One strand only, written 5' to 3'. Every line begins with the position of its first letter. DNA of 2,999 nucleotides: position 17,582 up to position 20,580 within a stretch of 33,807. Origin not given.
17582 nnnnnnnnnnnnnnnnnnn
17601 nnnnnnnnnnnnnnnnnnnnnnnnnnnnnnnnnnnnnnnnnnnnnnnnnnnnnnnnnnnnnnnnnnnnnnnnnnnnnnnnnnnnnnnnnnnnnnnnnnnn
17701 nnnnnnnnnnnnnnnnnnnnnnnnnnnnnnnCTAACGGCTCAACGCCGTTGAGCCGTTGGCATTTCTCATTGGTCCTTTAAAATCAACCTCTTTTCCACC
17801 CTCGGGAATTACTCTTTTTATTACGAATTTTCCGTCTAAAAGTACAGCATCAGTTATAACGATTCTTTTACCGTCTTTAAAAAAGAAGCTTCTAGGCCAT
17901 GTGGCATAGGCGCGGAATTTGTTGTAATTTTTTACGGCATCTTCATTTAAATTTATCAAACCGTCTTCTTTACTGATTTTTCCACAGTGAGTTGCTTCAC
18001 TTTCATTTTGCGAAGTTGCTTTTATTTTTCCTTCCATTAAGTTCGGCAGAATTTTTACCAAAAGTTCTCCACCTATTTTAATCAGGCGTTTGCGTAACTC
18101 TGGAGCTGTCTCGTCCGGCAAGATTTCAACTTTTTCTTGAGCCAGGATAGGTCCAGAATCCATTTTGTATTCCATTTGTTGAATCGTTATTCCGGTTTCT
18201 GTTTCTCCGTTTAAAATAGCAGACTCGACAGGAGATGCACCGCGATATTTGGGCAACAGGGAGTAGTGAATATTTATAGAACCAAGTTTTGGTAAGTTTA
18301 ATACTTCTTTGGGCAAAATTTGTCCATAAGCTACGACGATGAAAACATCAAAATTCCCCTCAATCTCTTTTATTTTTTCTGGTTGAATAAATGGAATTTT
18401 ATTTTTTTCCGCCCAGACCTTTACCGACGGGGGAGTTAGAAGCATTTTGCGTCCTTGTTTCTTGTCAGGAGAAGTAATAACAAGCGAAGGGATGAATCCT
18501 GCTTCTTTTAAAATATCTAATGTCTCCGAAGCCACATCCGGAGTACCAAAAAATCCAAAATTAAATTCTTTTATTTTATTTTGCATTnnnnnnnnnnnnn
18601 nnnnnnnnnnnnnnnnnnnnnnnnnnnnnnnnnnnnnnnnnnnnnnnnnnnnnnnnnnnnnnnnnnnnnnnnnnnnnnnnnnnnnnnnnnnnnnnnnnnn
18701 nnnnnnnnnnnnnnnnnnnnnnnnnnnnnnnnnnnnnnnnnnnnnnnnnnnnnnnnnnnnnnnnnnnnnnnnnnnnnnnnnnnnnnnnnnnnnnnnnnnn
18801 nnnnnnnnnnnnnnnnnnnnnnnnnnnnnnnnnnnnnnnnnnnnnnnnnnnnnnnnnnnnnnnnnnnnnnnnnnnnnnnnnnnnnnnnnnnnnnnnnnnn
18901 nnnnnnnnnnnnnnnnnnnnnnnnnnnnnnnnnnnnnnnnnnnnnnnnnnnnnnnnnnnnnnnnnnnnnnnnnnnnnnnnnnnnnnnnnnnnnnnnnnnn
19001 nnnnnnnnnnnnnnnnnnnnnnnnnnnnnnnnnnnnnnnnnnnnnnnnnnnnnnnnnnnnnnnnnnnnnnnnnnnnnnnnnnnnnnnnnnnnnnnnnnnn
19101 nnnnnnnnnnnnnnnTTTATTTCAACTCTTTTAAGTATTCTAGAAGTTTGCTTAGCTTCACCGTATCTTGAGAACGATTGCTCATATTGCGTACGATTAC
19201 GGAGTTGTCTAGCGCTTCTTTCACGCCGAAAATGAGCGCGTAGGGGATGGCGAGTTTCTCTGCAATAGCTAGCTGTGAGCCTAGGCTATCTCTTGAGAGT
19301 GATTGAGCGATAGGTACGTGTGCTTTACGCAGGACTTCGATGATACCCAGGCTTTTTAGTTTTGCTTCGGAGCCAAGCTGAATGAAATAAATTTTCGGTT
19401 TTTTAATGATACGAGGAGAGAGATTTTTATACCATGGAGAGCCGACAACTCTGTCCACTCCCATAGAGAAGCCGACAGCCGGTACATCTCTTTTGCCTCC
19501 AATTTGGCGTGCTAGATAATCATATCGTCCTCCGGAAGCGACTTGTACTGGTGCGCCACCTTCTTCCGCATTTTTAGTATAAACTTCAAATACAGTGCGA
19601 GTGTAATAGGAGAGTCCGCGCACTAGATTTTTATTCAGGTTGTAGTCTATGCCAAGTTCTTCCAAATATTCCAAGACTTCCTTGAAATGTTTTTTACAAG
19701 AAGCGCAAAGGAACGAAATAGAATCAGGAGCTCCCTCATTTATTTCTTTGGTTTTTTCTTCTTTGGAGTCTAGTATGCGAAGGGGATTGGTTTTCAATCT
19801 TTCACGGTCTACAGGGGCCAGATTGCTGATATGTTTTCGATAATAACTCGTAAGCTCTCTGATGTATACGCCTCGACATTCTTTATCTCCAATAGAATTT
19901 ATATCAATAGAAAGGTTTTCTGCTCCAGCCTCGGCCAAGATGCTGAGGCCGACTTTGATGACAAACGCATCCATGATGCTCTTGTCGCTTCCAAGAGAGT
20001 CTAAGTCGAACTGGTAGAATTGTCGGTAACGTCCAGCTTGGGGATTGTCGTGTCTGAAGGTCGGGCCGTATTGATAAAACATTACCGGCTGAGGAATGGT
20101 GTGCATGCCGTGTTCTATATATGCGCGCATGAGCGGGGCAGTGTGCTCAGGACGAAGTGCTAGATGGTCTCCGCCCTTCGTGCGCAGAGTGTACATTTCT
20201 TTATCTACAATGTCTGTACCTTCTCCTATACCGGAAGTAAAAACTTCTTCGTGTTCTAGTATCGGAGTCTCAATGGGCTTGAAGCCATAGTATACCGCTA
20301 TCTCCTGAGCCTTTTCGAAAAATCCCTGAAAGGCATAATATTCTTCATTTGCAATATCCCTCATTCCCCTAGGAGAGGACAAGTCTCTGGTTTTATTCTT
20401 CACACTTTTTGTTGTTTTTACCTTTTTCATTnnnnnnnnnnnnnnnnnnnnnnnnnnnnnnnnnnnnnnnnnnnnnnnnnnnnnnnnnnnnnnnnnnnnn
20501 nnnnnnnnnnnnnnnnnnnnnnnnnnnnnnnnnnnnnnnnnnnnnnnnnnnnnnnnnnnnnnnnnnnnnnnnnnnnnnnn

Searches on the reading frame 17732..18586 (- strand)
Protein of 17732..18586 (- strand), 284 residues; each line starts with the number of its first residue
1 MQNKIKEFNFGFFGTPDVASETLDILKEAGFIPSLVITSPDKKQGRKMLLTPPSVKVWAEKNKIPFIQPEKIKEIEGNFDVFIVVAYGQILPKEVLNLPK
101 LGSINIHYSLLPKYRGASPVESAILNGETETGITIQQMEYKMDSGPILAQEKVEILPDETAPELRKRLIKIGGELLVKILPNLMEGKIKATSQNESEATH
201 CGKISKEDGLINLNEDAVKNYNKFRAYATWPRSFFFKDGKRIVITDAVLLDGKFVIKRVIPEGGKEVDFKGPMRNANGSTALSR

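Call 82: search_protein_families(library=pfam, proteins=[window:17732-18586:-], max_evalue=0.001)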
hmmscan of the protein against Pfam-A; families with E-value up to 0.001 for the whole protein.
window:17732-18586:- (284 aa): 2 families
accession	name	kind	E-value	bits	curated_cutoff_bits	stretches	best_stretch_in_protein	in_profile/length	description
PF00551.24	Formyl_trans_N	-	7.6e-36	124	26.1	1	14-179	9-180/181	Formyl transferase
PF02911.23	Formyl_trans_C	-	1.4e-07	32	21.1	1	203-252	1-50/100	Formyl transferase, C-terminal domain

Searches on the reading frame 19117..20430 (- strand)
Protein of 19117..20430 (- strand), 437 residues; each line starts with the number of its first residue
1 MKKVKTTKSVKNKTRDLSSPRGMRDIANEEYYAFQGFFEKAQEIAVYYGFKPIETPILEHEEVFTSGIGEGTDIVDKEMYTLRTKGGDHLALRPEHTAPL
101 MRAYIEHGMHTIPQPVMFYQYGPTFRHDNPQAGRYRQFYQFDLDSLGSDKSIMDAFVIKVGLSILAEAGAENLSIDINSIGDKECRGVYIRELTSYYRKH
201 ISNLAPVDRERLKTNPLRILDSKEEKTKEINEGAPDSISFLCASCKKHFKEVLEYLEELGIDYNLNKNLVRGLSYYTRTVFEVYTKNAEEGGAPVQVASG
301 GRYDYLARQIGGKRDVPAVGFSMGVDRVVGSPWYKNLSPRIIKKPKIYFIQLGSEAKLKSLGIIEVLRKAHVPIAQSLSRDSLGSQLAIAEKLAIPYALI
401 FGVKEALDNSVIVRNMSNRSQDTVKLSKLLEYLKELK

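Call 82: search_protein_families(library=pfam, proteins=[window:19117-20430:-], max_evalue=0.001)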
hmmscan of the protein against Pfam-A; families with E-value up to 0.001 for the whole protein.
window:19117-20430:- (437 aa): 3 families
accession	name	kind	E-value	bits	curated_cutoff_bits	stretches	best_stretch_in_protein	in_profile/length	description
PF13393.11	tRNA-synt_His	-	2.9e-35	122.4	25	1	22-328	1-308/308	Histidyl-tRNA synthetase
PF00587.30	tRNA-synt_2b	-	2.6e-12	47.6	29.3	1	80-330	1-173/179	tRNA synthetase class II core domain (G, H, P, S and T)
PF03129.25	HGTP_anticodon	-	1.8e-11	44.5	21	1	350-436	5-94/94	Anticodon binding domain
